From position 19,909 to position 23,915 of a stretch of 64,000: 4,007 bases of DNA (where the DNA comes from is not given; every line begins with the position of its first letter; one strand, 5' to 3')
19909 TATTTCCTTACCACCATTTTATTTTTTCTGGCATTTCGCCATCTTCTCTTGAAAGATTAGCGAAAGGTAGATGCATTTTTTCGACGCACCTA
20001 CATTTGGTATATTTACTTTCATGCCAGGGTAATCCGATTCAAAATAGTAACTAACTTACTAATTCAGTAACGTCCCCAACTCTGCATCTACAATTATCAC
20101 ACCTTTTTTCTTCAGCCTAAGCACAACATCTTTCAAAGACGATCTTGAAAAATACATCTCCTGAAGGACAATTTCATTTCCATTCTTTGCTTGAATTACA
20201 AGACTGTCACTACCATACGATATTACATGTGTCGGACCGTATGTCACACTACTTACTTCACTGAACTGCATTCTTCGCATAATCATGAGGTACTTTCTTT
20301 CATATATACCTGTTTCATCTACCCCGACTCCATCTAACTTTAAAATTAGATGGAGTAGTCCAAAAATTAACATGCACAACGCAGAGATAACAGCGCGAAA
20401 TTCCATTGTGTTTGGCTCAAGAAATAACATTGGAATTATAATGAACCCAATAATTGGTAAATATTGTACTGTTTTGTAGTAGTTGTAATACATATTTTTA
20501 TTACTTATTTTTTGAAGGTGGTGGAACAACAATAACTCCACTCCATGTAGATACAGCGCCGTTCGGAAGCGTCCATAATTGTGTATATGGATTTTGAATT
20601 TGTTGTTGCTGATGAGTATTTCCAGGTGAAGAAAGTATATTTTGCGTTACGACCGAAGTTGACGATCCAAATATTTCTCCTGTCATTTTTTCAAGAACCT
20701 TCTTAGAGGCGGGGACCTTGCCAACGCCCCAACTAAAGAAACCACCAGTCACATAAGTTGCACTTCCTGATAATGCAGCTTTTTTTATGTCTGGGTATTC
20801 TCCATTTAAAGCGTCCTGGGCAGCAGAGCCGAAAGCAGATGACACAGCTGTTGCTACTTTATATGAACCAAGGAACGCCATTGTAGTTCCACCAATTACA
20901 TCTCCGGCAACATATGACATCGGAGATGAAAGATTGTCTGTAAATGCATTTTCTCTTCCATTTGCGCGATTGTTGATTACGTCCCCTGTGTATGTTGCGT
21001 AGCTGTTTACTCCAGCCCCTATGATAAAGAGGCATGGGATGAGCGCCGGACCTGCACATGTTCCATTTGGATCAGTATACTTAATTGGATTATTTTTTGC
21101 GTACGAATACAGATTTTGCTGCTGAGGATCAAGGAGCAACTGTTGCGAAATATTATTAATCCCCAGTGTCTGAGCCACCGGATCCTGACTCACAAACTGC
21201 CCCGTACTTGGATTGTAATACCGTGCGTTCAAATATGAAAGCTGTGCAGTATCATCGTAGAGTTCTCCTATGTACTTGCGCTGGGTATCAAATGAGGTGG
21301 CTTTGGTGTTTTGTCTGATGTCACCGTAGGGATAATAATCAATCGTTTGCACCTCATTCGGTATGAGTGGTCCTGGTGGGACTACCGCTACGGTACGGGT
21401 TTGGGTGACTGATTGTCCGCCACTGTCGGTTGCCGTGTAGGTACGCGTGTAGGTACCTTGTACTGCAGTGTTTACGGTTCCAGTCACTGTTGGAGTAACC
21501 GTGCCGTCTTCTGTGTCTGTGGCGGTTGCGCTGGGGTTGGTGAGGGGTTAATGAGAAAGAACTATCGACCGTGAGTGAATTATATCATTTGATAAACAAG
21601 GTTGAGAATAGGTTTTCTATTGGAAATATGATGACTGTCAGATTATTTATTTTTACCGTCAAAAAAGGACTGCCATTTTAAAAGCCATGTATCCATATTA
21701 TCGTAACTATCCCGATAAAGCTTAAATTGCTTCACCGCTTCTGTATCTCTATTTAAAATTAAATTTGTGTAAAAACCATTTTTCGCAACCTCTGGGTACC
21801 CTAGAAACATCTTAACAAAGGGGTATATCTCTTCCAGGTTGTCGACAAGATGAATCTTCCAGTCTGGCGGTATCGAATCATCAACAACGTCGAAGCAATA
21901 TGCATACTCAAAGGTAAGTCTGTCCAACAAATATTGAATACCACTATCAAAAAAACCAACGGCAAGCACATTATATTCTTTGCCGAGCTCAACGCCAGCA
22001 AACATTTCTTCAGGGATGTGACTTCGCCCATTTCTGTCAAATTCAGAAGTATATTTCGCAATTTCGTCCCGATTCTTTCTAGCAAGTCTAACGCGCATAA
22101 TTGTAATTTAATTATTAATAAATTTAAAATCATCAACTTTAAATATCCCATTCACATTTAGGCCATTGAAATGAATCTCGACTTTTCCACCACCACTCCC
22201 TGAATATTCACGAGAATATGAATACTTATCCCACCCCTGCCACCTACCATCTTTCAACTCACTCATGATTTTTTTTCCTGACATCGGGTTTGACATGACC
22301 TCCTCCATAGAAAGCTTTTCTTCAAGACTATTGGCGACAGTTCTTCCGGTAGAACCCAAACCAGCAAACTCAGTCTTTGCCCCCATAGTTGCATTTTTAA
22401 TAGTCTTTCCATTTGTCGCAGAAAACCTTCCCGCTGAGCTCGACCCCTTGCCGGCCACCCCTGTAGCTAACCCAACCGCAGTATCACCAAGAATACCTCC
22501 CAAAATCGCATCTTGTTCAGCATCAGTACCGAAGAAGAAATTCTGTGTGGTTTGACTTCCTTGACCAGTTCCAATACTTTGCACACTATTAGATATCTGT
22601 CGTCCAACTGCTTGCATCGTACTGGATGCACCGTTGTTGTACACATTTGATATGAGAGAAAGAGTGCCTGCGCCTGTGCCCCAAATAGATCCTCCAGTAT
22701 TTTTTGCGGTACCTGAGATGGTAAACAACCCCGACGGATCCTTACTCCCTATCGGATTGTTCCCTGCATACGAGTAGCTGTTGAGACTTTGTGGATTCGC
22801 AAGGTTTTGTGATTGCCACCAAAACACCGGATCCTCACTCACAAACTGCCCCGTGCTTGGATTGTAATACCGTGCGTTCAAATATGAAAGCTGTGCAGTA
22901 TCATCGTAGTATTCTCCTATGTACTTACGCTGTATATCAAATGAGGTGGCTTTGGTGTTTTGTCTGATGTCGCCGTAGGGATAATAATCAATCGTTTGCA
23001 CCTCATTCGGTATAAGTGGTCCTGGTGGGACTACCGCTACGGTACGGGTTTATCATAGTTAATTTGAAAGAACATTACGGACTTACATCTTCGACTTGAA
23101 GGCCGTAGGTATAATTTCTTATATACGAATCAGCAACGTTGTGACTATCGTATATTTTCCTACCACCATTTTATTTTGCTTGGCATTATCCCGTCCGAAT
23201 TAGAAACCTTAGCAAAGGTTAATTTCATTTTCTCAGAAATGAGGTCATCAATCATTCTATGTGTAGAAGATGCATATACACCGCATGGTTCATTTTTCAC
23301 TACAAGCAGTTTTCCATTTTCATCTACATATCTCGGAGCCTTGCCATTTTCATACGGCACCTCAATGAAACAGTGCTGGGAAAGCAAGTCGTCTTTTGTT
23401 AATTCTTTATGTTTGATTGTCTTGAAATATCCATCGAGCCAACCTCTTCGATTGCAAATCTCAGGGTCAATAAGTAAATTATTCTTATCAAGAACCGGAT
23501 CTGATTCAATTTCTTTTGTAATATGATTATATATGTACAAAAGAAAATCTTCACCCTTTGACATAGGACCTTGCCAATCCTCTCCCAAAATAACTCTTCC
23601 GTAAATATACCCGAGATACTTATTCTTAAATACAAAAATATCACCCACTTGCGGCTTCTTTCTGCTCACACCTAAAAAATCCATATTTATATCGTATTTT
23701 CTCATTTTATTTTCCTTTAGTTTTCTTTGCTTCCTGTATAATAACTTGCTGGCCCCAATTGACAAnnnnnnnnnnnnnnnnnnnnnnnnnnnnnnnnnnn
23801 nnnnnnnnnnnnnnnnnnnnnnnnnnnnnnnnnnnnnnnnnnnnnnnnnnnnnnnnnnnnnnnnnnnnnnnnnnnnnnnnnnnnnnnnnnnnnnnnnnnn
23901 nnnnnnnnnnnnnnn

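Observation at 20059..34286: RHS polymorphic-toxin locus with an array of three silent orphan C-terminal toxin cassettes, each paired with an immunity gene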

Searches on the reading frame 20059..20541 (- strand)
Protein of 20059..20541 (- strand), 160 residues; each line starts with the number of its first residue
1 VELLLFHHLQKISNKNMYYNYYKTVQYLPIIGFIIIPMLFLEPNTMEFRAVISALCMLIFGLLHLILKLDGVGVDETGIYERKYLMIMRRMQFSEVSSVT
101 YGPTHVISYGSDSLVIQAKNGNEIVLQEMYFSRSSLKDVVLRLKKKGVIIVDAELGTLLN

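Call 6: search_protein_families(library=pfam, proteins=[window:20059-20541:-], max_evalue=0.1)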
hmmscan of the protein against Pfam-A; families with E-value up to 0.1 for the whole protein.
window:20059-20541:- (160 aa): 0 families

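Call 7: search_protein_families(library=ncbifam, proteins=[window:20059-20541:-], max_evalue=0.1)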
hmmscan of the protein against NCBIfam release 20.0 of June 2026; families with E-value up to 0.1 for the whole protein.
window:20059-20541:- (160 aa): 0 families

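Call 53: search_protein_families(library=pfam, max_evalue=10, proteins=[window:20062-20493:-])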
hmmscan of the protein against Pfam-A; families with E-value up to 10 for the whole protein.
seq(144 aa): 1 family
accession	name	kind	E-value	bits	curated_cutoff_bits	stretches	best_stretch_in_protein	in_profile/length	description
PF09794.14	Avl9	-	0.37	9.8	22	1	17-53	178-214/379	Transport protein Avl9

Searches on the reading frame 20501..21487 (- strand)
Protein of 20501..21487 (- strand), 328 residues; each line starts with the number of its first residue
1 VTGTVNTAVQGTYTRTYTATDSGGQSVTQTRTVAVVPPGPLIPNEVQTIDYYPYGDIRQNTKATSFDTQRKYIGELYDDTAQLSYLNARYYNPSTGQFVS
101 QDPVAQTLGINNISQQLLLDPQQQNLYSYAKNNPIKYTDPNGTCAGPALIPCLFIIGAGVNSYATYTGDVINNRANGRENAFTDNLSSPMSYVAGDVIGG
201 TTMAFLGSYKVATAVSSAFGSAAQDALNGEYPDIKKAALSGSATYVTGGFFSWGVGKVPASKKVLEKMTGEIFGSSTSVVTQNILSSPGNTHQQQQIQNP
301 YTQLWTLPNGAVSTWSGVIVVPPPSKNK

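Call 6: search_protein_families(library=pfam, proteins=[window:20501-21487:-], max_evalue=0.1)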
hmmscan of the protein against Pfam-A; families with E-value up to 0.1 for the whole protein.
window:20501-21487:- (328 aa): 2 families
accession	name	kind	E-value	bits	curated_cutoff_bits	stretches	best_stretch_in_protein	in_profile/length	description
PF16403.11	Bact_surface_Ig-like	-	4.7e-07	30.2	27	1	2-35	38-71/71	Bacterial surface protein, Ig-like domain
PF21435.3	Gln_amidase_like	-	0.016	15.3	27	0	237-294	38-95/171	Shigella glutamine deamidase OspI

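Call 7: search_protein_families(library=ncbifam, proteins=[window:20501-21487:-], max_evalue=0.1)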
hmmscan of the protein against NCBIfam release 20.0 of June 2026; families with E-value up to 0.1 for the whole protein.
window:20501-21487:- (328 aa): 2 families
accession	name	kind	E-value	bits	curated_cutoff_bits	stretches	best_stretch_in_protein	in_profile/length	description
TIGR03696.1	Rhs_assc_core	domain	3.1e-18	66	32.5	1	51-142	1-75/76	RHS repeat-associated core domain-containing protein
NF041261.1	RHS_core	equivalog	0.0012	16.7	2000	1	50-111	1183-1244/1261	RHS element core protein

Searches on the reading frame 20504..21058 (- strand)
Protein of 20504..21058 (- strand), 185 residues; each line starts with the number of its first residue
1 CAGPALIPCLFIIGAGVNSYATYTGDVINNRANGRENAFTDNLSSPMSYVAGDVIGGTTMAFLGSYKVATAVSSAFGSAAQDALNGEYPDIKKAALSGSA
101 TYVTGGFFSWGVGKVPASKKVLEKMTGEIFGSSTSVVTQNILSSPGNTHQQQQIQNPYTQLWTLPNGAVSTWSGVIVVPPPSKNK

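Call 53: search_protein_families(library=pfam, max_evalue=10, proteins=[window:20504-21058:-])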
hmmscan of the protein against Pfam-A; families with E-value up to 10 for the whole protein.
seq(185 aa): 1 family
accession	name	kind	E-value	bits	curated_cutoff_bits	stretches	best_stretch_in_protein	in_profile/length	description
PF21435.3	Gln_amidase_like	-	0.17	12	27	1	94-151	38-95/171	Shigella glutamine deamidase OspI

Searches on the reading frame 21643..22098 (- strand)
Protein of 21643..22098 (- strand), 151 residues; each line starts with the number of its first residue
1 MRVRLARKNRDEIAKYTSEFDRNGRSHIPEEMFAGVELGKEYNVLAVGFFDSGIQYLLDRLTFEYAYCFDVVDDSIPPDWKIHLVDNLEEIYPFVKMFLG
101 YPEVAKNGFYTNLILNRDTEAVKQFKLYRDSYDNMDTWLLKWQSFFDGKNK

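Call 6: search_protein_families(library=pfam, proteins=[window:21643-22098:-], max_evalue=0.1)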
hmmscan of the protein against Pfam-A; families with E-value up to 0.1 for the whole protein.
window:21643-22098:- (151 aa): 0 families

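Call 7: search_protein_families(library=ncbifam, proteins=[window:21643-22098:-], max_evalue=0.1)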
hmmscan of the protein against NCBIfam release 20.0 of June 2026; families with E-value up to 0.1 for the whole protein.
window:21643-22098:- (151 aa): 0 families

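Call 17: find_encoding_contigs(protein=window:21643-22098:-, flank=10000, max_places=10)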
Protein window:21643-22098:- (151 aa): 2 contigs read that carry it; 2 places shown.
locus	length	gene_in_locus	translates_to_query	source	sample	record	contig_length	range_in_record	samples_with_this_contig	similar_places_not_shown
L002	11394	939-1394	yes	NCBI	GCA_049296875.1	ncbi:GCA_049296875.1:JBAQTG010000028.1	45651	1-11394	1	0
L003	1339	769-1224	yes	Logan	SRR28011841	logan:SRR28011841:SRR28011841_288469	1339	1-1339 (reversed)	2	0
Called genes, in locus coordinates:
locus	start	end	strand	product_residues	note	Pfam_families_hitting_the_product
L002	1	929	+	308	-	PF25023:TEN_YD-shell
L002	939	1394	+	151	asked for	-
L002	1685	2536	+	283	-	PF25023:TEN_YD-shell (weak)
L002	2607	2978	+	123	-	-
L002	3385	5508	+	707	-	-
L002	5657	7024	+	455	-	-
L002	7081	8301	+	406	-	-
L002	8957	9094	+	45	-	-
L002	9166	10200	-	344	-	PF02547:Queuosine_synth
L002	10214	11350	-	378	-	PF01702:TGT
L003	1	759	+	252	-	?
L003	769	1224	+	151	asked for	-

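Call 53: search_protein_families(library=pfam, max_evalue=10, proteins=[window:21646-22098:-])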
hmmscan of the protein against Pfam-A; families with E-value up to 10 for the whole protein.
seq(151 aa): 1 family
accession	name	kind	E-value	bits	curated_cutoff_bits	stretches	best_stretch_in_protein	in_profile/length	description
PF07866.17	DUF1653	-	0.12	13.2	23.5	1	106-146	7-47/62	Protein of unknown function (DUF1653)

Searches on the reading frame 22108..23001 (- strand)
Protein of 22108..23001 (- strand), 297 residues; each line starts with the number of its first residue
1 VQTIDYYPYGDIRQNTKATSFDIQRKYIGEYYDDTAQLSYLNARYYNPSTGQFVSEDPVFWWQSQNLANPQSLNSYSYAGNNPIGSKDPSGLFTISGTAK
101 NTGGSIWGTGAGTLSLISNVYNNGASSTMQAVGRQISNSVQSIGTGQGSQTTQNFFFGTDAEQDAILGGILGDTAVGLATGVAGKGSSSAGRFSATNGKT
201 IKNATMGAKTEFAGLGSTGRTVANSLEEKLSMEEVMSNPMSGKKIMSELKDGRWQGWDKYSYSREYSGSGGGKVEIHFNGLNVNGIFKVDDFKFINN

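Call 6: search_protein_families(library=pfam, proteins=[window:22108-23001:-], max_evalue=0.1)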
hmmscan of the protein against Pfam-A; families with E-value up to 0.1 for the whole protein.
window:22108-23001:- (297 aa): 2 families
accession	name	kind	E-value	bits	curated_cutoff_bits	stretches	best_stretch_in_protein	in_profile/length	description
PF05696.16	DUF826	-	0.0013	19.3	25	1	159-192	38-71/75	Protein of unknown function (DUF826)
PF25166.1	CoiA_C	-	0.061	13.6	21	1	24-65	25-66/149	Competence protein CoiA, C-terminal domain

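Call 7: search_protein_families(library=ncbifam, proteins=[window:22108-23001:-], max_evalue=0.1)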
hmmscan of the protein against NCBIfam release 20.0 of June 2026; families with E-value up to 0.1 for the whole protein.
window:22108-23001:- (297 aa): 2 families
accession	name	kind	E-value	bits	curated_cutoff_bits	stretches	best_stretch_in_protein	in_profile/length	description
TIGR03696.1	Rhs_assc_core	domain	8.7e-19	67.8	32.5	1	6-92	1-76/76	RHS repeat-associated core domain-containing protein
NF041261.1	RHS_core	equivalog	0.024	12.4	2000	1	6-67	1184-1245/1261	RHS element core protein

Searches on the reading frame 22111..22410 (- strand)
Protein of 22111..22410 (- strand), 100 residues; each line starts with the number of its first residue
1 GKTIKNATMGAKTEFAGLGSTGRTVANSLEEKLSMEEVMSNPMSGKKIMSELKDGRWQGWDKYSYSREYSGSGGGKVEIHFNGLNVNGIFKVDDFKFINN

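Call 57: search_solved_structures(query=A4, max_evalue=10, show_alignments=2)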
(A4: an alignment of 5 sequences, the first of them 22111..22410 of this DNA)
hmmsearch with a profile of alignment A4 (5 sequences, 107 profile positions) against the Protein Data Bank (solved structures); distinct sequences matched with E-value up to 10: 3.
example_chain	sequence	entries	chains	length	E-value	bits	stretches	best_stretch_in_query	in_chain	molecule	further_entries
1v0a_A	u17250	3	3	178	0.93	13.2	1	61-97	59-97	ENDOGLUCANASE H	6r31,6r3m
2lro_A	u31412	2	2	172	0.94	13.2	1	61-97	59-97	Endoglucanase H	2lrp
5jia_A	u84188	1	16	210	1.3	12.8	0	60-83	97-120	Ran-binding protein 10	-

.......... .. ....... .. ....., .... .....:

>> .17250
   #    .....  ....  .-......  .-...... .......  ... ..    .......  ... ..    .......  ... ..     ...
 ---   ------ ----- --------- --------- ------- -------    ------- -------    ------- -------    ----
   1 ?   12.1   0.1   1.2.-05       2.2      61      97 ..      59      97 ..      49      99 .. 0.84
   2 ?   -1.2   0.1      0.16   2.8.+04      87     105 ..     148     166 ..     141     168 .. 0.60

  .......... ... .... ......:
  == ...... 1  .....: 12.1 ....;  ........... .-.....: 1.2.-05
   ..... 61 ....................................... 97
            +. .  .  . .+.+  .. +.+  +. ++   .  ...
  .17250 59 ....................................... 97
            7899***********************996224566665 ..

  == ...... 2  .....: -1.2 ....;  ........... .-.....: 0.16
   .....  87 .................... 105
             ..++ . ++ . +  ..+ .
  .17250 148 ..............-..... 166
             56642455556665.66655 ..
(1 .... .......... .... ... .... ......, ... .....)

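Call 62: predict_structure(alignment_id=A4)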
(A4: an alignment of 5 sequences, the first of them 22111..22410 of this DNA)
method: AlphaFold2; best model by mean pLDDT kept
length: 100 residues; sequences in the alignment: 5
mean_pLDDT: 77.5   pTM: 0.70
mean pLDDT of the five models: 77.5, 76.3, 75.9, 74.9, 73.2
residues with pLDDT >= 90: 20; 70-90: 53; 50-70: 14; < 50: 13
segments of 3 or more residues with pLDDT < 50: 1-10, 20-22
pLDDT, mean of each block of 10 residues (from residue 1): 40 64 69 88 89 86 90 80 88 82
secondary structure, 60 per line:
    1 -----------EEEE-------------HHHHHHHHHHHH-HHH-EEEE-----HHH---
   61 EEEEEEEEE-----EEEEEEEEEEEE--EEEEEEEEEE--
elements in order: E12-15 H29-40 E46-49 E61-69 E75-86 E89-98

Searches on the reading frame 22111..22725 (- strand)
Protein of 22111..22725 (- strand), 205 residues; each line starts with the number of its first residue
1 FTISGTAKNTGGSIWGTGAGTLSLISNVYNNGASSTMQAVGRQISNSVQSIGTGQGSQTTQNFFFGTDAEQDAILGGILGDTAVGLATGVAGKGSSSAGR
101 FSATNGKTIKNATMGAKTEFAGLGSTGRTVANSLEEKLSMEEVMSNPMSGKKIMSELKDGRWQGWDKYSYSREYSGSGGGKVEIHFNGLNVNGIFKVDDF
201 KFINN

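Call 53: search_protein_families(library=pfam, max_evalue=10, proteins=[window:22111-22725:-])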
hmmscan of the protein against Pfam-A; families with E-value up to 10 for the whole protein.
seq(205 aa): 1 family
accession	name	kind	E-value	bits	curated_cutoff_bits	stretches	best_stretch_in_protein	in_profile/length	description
PF05696.16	DUF826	-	0.0007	20.1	25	1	67-100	38-71/75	Protein of unknown function (DUF826)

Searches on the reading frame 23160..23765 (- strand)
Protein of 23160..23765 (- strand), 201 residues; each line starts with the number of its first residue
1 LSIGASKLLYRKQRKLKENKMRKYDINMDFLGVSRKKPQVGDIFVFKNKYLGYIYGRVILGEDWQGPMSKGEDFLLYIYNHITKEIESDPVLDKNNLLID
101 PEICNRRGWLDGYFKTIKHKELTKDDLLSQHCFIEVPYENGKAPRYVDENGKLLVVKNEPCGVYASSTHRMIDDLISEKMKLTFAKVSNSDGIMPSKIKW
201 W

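Call 6: search_protein_families(library=pfam, proteins=[window:23160-23765:-], max_evalue=0.1)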
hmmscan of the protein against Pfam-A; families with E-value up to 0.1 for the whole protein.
window:23160-23765:- (201 aa): 1 family
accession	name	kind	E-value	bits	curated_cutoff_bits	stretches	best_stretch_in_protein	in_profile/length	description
PF15428.11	Imm26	-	5.2e-11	43.2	23.3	1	40-129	2-92/107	Immunity protein 26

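Call 7: search_protein_families(library=ncbifam, proteins=[window:23160-23765:-], max_evalue=0.1)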
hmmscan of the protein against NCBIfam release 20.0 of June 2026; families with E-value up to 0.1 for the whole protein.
window:23160-23765:- (201 aa): 0 families

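Call 15: find_encoding_contigs(protein=window:23160-23765:-, flank=10000, max_places=10)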
Protein window:23160-23765:- (201 aa): no gene with exactly this product is on record in the collection.

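Call 16: find_encoding_contigs(protein=window:23160-23705:-, flank=10000, max_places=10)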
Protein window:23160-23705:- (181 aa): 1 contig read that carries it; 1 place shown.
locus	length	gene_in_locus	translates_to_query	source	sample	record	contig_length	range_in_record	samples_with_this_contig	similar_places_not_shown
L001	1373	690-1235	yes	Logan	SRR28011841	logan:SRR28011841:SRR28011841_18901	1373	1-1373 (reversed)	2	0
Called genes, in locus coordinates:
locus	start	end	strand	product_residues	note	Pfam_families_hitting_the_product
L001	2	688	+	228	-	?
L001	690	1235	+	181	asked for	PF15428:Imm26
